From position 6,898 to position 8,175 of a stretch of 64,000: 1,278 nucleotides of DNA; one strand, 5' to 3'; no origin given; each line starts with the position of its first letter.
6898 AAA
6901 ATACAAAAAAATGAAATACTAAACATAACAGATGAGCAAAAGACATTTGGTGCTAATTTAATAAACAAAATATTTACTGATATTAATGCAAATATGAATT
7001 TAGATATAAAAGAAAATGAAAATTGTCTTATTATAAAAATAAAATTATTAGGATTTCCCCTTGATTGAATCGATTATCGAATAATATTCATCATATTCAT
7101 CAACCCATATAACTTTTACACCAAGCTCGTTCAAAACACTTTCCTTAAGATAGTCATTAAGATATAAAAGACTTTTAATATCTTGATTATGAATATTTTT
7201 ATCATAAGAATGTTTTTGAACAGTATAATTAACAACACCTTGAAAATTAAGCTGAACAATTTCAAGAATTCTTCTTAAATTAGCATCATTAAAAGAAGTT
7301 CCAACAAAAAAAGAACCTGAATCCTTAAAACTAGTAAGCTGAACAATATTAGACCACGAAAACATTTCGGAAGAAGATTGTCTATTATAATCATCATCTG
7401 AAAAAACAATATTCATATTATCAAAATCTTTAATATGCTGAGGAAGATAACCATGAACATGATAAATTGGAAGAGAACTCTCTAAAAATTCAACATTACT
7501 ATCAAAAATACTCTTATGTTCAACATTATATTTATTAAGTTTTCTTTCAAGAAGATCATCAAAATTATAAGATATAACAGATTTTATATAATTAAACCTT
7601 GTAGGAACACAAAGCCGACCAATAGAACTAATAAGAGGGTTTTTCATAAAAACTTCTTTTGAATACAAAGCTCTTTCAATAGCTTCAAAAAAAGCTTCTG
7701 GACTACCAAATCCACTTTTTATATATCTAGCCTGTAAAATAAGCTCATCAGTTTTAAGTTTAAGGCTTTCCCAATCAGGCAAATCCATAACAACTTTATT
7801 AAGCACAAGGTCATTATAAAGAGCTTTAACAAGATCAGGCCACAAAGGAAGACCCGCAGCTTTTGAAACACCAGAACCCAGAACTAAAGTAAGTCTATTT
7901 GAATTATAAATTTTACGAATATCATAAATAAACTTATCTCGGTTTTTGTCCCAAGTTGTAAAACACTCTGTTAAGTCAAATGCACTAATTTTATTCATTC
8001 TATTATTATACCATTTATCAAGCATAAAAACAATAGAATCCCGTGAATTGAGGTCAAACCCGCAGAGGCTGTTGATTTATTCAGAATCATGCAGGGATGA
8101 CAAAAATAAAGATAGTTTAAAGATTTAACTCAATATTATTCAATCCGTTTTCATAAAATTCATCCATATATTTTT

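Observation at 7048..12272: Candidate undescribed defence/signalling operon: IMPase - STAND NTPase with wHTH - tandem-SH3 protein - small helical protein - stand-alone SIR2_2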

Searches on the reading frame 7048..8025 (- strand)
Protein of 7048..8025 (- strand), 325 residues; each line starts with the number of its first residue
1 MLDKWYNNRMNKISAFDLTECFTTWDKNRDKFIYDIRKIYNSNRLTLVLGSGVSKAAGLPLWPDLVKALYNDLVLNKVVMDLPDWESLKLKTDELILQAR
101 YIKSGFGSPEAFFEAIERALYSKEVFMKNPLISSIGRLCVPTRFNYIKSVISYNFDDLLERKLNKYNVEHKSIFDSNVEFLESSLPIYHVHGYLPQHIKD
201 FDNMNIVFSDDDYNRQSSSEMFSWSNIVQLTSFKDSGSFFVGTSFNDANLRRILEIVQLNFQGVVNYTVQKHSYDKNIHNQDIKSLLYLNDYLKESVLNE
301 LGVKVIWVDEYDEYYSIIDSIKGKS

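Call 3: search_protein_families(library=pfam, proteins=[window:7048-8025:-], max_evalue=0.1)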
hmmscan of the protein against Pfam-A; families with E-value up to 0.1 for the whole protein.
window:7048-8025:- (325 aa): 1 family
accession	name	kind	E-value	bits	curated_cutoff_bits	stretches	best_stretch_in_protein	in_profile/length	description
PF13289.12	SIR2_2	-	1e-12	48.7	24.5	1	149-263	2-111/141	SIR2-like domain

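Call 4: search_protein_families(library=padloc, proteins=[window:7048-8025:-], max_evalue=0.1)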
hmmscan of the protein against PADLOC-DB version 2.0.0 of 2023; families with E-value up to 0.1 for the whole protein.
window:7048-8025:- (325 aa): 10 families
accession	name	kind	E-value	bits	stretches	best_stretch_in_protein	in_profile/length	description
PDLC00407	ThsA1|ThsA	-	1.1e-14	52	1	27-323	4-276/478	STALD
PDLC00409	ThsA1|ThsA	-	1e-07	29.6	2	147-260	104-212/242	STALD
PDLC03856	LmuA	-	4.5e-07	27.4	1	30-269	2-228/433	-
PDLC00412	ThsA1|ThsA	-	5.8e-06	23.6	1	239-324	24-113/314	STALD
PDLC04087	SIR2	-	3e-05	21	1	31-88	6-63/343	-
PDLC04968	PDC-S25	-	7.3e-05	20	1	146-258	139-242/517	-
PDLC05061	PDC-S65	-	0.00011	19.7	1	146-190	138-180/592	-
PDLC04082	SIR2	-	0.00086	16.3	1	42-90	15-63/345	-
PDLC02183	Dsr1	-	0.0091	11.7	1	43-255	21-228/1275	-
PDLC05060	PDC-S65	-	0.035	11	1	146-202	46-100/503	-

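Call 5: search_protein_families(library=ncbifam, proteins=[window:7048-8025:-], max_evalue=0.1)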
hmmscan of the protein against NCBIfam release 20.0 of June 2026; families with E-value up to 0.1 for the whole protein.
window:7048-8025:- (325 aa): 1 family
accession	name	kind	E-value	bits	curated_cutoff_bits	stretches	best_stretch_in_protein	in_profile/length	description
NF041818.1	Dsr1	equivalog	0.067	10.8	1400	0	49-253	27-226/1263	anti-phage defense-associated sirtuin Dsr1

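Call 6: find_encoding_contigs(protein=window:7048-8025:-, flank=10000, max_places=10)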
Protein window:7048-8025:- (325 aa): 5 contigs read that carry it; 5 places shown.
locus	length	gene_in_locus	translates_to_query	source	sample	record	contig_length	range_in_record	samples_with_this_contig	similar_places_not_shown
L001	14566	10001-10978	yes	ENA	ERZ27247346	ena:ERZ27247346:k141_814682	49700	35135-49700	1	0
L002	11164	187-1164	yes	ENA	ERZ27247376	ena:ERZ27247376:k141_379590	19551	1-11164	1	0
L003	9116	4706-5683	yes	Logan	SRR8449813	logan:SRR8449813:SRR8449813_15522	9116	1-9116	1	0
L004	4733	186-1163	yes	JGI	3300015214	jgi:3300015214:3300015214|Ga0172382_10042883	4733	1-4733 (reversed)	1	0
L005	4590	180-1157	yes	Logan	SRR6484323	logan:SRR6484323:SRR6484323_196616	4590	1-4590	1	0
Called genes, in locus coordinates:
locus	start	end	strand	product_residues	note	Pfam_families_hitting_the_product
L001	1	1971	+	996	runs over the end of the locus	PF23952:LRR_EndoS (faint), PF12799:LRR_4, PF13855:LRR_8 (weak), PF12799:LRR_4 (weak)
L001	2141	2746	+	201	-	PF00497:SBP_bac_3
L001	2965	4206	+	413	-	PF13426:PAS_9 (faint), PF00512:HisKA (faint), PF02518:HATPase_c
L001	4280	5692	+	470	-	PF00082:Peptidase_S8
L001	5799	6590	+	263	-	PF00459:Inositol_P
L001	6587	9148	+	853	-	PF00931:NB-ARC (weak), PF13173:AAA_14 (weak), PF25201:nSTAND6 (weak)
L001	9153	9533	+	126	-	PF07653:SH3_2 (faint), PF00018:SH3_1 (weak)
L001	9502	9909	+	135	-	-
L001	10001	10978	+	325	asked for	PF13289:SIR2_2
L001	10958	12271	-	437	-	PF00512:HisKA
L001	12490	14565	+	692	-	?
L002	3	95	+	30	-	?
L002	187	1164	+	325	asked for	PF13289:SIR2_2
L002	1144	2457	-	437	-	PF00512:HisKA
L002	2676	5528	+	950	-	PF18998:Flg_new_2, PF09479:Flg_new (weak), PF03382:DUF285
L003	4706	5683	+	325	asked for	PF13289:SIR2_2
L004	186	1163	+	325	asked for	PF13289:SIR2_2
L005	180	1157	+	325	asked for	PF13289:SIR2_2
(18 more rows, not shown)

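Call 8: find_homologous_proteins(query=window:7048-8025:-, max_evalue=0.00001)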
Query window:7048-8025:- (325 aa): 372 proteins with E <= 0.00001 among 2703 candidates; the best 120 are listed.
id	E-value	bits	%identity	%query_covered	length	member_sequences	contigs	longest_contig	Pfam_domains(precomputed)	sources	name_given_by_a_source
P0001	7.2e-207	704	100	97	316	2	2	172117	PF13289.13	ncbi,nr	ncbi:MAG: SIR2 family protein [Candidatus Muirbacterium halophilum]|nr:SIR2 family protein [Candidat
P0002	7.1e-164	563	87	86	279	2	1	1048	PF13289.13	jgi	jgi:hypothetical protein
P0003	9.1e-122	424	62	91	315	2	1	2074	PF13289.13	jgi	jgi:hypothetical protein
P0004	3.6e-115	403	60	94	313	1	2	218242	PF13289.13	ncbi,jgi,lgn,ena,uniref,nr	ncbi:MAG: hypothetical protein C0601_09685 [Candidatus Muiribacterium halophilum]|uniref:Uncharacter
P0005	4.3e-115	402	60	91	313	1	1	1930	PF13289.13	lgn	-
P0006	5.8e-115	402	60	90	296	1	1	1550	PF13289.13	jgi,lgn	jgi:hypothetical protein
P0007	2.9e-47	180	34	92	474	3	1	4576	PF13289.13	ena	-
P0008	8.7e-47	178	36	92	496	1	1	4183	PF13289.13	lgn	-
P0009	1.0e-46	178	34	94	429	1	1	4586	PF13289.13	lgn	-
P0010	2.3e-46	177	35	94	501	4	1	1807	PF13289.13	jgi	jgi:NAD-dependent SIR2 family protein deacetylase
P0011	3.1e-45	173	33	96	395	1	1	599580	PF13289.13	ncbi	ncbi:hypothetical protein GCM10027048_34960 [Hymenobacter coalescens]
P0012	3.4e-45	173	34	92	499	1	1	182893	PF13289.13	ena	-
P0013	5.9e-45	172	34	92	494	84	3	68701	PF13289.13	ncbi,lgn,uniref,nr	ncbi:SIR2-like domain-containing protein [Pseudomonas sp. NFACC23-1]|uniref:SIR2 family protein n=1 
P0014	6.5e-45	172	35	92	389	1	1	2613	PF13289.13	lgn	-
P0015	7.4e-45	172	36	94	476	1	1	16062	PF13289.13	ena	-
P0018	1.8e-43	167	35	91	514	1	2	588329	PF13289.13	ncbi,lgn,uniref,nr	ncbi:hypothetical protein DVV81_09150 [Clostridium botulinum]|uniref:SIR2 family protein n=1 Tax=Clo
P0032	2.0e-41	160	34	91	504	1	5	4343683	PF13289.13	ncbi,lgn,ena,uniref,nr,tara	ncbi:hypothetical protein FJN13_14605 [Alteromonas mediterranea]|uniref:SIR2 family protein n=1 Tax=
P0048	3.5e-40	156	33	91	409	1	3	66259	PF13289.13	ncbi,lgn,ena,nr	ncbi:MAG: SIR2 family protein [Pseudomonadota bacterium]|nr:SIR2 family protein [Pseudomonadota bact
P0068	2.8e-38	150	33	91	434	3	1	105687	PF13289.13,PF13676.12,PF08937.17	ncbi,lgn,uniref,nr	ncbi:TIR domain-containing protein [Halodesulfovibrio marinisediminis DSM 17456]|uniref:TIR domain-c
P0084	5.8e-37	146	34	84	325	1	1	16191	PF13289.13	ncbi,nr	ncbi:MAG: SIR2 family protein [Pseudomonadota bacterium]|nr:SIR2 family protein [Pseudomonadota bact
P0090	1.5e-36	144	33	92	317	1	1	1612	PF13289.13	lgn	-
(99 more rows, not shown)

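Call 9: find_encoding_contigs(protein=P0004, flank=10000, max_places=4)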
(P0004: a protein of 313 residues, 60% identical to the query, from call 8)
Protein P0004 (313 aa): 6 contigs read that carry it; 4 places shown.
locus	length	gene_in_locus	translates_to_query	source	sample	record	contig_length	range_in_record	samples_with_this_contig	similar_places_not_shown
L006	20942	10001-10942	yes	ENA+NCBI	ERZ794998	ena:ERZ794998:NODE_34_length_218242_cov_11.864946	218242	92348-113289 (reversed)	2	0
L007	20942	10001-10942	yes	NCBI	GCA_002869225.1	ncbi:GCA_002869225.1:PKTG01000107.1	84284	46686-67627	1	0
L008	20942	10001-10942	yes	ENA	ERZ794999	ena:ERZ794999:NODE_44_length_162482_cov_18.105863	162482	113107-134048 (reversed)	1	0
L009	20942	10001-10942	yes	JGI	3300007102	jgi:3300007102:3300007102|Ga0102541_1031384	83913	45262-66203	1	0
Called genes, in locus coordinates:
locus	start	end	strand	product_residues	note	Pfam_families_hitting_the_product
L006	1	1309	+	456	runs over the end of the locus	PF00890:FAD_binding_2 (faint), PF01134:GIDA (faint), PF01266:DAO (faint), PF03486:HI0933_like (faint), PF07992:Pyr_redox_2 (faint), PF21688:FAD-depend_C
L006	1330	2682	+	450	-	PF07969:Amidohydro_3 (faint), PF01979:Amidohydro_1, PF12890:DHOase (weak)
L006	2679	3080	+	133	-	PF02629:CoA_binding, PF13380:CoA_binding_2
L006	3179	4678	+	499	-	PF04371:PAD_porph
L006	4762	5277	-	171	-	PF02559:CarD_TRCF_RID, PF21095:CarD_C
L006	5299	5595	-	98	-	-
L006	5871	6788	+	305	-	PF00535:Glycos_transf_2, PF10111:Glyco_tranf_2_2 (weak)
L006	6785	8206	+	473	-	PF02310:B12-binding, PF04055:Radical_SAM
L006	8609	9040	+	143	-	PF00011:HSP20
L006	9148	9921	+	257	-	PF00459:Inositol_P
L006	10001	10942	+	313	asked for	PF13289:SIR2_2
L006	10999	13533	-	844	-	PF00082:Peptidase_S8, PF13620:CarboxypepD_reg, PF13715:CarbopepD_reg_2, PF13620:CarboxypepD_reg, PF13715:CarbopepD_reg_2 (weak)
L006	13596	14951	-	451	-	PF00512:HisKA, PF02518:HATPase_c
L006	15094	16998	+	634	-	PF00133:tRNA-synt_1, PF01406:tRNA-synt_1e, PF09334:tRNA-synt_1g, PF00133:tRNA-synt_1, PF01406:tRNA-synt_1e (weak), PF19303:Anticodon_3, PF08264:Anticodon_1, PF01588:tRNA_bind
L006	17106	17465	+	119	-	-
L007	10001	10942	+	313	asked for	PF13289:SIR2_2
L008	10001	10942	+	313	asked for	PF13289:SIR2_2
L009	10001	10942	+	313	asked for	PF13289:SIR2_2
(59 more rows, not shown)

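Call 10: find_encoding_contigs(protein=P0003, flank=10000, max_places=4)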
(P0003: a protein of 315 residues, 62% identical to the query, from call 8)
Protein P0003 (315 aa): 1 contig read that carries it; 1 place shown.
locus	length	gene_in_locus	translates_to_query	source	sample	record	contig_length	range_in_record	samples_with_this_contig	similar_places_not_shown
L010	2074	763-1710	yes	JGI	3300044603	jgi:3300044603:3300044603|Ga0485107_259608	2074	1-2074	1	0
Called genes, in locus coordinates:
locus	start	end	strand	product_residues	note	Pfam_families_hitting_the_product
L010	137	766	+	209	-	-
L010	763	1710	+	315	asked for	PF13289:SIR2_2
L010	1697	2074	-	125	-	?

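Call 15: search_protein_families(library=padloc, proteins=[P0007, P0011, P0013, P0018, P0032, P0048, P0084, P0090, P0068, P0004], max_evalue=0.00001)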
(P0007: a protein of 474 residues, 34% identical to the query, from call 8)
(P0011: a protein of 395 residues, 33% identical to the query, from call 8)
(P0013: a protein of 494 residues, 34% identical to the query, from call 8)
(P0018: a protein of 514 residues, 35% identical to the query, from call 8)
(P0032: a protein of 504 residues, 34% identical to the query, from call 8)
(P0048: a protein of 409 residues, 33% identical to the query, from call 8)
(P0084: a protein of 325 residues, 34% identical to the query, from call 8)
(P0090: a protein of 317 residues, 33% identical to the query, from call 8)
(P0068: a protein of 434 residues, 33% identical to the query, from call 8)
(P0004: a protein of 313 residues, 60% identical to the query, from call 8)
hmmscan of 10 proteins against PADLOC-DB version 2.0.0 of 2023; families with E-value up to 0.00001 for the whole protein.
P0007 (474 aa): 6 families
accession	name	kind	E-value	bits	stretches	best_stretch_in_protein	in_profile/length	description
PDLC00407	ThsA1|ThsA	-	1.1e-23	81.6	1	168-474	5-276/478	STALD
PDLC03856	LmuA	-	9.4e-19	65.9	1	170-432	2-243/433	-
PDLC00412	ThsA1|ThsA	-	4.2e-14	50.4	1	383-474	20-112/314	STALD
PDLC00409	ThsA1|ThsA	-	6.6e-14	49.9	1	292-427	101-234/242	STALD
PDLC02183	Dsr1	-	2.5e-09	33.4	1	178-406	16-231/1275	-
PDLC04167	Dsr1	-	2.6e-09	33.4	1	180-407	18-226/1248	-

P0011 (395 aa): 6 families
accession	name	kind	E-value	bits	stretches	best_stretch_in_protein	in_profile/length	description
PDLC00407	ThsA1|ThsA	-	3.7e-24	83.2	2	221-394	110-276/478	STALD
PDLC00409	ThsA1|ThsA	-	5e-13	47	1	88-133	6-51/242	STALD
PDLC04166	Dsr1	-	3.2e-12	43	1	96-314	16-209/1227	-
PDLC03856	LmuA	-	4.8e-12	43.8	1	90-351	2-241/433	-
PDLC00412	ThsA1|ThsA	-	5.6e-12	43.4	1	303-395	20-113/314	STALD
PDLC02183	Dsr1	-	6.1e-08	28.8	1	96-324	14-229/1275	-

P0013 (494 aa): 4 families
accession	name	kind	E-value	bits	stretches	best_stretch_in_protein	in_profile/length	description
PDLC00407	ThsA1|ThsA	-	4.8e-18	63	1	304-492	103-275/478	STALD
PDLC00409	ThsA1|ThsA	-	9.5e-09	33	0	303-433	103-228/242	STALD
PDLC03856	LmuA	-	2.4e-08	31.6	1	170-434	3-234/433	-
PDLC00412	ThsA1|ThsA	-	7.9e-08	29.8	1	397-492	23-111/314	STALD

P0018 (514 aa): 7 families
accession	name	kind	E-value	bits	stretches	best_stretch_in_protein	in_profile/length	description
PDLC00407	ThsA1|ThsA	-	2.3e-24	83.9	2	277-499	75-277/478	STALD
PDLC03856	LmuA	-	1.4e-15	55.4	1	185-443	2-233/433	-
PDLC00409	ThsA1|ThsA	-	3.2e-12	44.3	0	312-448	102-234/242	STALD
PDLC00412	ThsA1|ThsA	-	2.8e-11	41.1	1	405-498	21-112/314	STALD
PDLC04082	SIR2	-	1.5e-06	25.3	1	197-350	15-164/345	-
PDLC05061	PDC-S65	-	2.3e-06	25.2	0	202-352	35-177/592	-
PDLC02183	Dsr1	-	4.7e-06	22.6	1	189-424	12-228/1275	-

P0032 (504 aa): 6 families
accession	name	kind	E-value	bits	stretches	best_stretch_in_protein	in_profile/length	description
PDLC00407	ThsA1|ThsA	-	1.2e-16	58.5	2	311-503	103-276/478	STALD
PDLC03856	LmuA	-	2.7e-14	51.2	1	177-443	2-236/433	-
PDLC00409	ThsA1|ThsA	-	1.7e-09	35.4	0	310-451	103-236/242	STALD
PDLC00412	ThsA1|ThsA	-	1.8e-06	25.3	1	405-502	24-111/314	STALD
PDLC02183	Dsr1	-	5e-06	22.5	0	178-422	9-229/1275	-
PDLC05061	PDC-S65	-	7.1e-06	23.6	0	310-342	138-170/592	-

P0048 (409 aa): 9 families
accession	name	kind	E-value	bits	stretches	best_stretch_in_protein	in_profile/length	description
PDLC00407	ThsA1|ThsA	-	2.7e-21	73.7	2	209-407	104-274/478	STALD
PDLC00409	ThsA1|ThsA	-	5.6e-18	63.2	2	207-340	103-230/242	STALD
PDLC03856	LmuA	-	1.8e-17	61.7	1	82-343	2-238/433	-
PDLC04968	PDC-S25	-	3.1e-12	44.3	1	86-317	15-239/517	-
PDLC04166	Dsr1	-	2.3e-10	36.9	1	86-340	14-241/1227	-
PDLC00412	ThsA1|ThsA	-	1.3e-08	32.3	1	300-407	23-110/314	STALD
PDLC04087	SIR2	-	1.5e-08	31.9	1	84-244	6-166/343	-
PDLC02408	Aga_SIR2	-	2.2e-07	28.3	0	93-161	4-65/343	Class II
PDLC04082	SIR2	-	2.5e-07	27.9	1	82-246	4-164/345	-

P0084 (325 aa): 4 families
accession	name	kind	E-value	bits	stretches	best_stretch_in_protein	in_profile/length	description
PDLC00407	ThsA1|ThsA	-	2.1e-13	47.7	1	132-324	103-276/478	STALD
PDLC03856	LmuA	-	4.3e-10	37.3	1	18-264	22-236/433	-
PDLC00412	ThsA1|ThsA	-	1e-06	26.1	1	226-323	24-111/314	STALD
PDLC00409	ThsA1|ThsA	-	1.2e-06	26.1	0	131-273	103-237/242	STALD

P0090 (317 aa): 6 families
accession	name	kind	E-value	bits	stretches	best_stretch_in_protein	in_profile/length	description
PDLC00407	ThsA1|ThsA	-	9.7e-14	48.8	1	91-315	61-274/478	STALD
PDLC03856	LmuA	-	1.8e-13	48.4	1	14-277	2-237/433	-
PDLC00409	ThsA1|ThsA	-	2.3e-08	31.7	1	81-272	55-227/242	STALD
PDLC00412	ThsA1|ThsA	-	3.4e-08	31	1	223-315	10-110/314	STALD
PDLC02183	Dsr1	-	5.5e-08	29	1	22-254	16-228/1275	-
PDLC02184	Dsr2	-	1.1e-06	25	0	11-104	7-102/1222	-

P0068 (434 aa): 11 families
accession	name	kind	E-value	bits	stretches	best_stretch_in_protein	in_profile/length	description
PDLC00407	ThsA1|ThsA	-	2.6e-24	83.7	1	264-432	104-275/478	STALD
PDLC00409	ThsA1|ThsA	-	2.2e-13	48.2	1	262-392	103-229/242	STALD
PDLC03856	LmuA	-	6.6e-13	46.6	1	146-389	6-231/433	-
PDLC04167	Dsr1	-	1.9e-11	40.5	1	150-376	16-228/1248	-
PDLC00412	ThsA1|ThsA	-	2.2e-11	41.4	1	350-432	20-111/314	STALD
PDLC04166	Dsr1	-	2.4e-08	30.2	1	153-392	21-240/1227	-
PDLC05062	PDC-S66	-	1.5e-07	29.2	1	1-88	153-240/282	-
PDLC05061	PDC-S65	-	3.1e-07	28.1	0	266-299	142-175/592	-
PDLC02183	Dsr1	-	1.4e-06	24.3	1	147-387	13-247/1275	-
PDLC02421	Aga_TIR-PNTD1-PNTD2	-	1.5e-06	25.6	1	2-153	9-161/430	Class I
PDLC04967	PDC-S25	-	6.4e-06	23.4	0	266-371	149-250/528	-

P0004 (313 aa): 9 families
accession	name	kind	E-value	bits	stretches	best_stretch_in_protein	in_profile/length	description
PDLC00407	ThsA1|ThsA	-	4e-21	73.2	1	19-313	5-275/478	STALD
PDLC00409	ThsA1|ThsA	-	9e-11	39.6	1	17-251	4-212/242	STALD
PDLC03856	LmuA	-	3.5e-10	37.6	1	21-270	2-238/433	-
PDLC00412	ThsA1|ThsA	-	9e-10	36.1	1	230-313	24-111/314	STALD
PDLC02420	Aga_SIR2-PNTD1-PNTD2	-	1e-07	28.6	1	20-194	6-193/1010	Class I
PDLC02183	Dsr1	-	2.2e-06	23.7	1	38-246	25-228/1275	-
PDLC05061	PDC-S65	-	2.5e-06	25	0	135-167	136-168/592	-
PDLC04968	PDC-S25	-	2.8e-06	24.6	1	136-312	138-303/517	-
PDLC04082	SIR2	-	7.9e-06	23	0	32-168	14-158/345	-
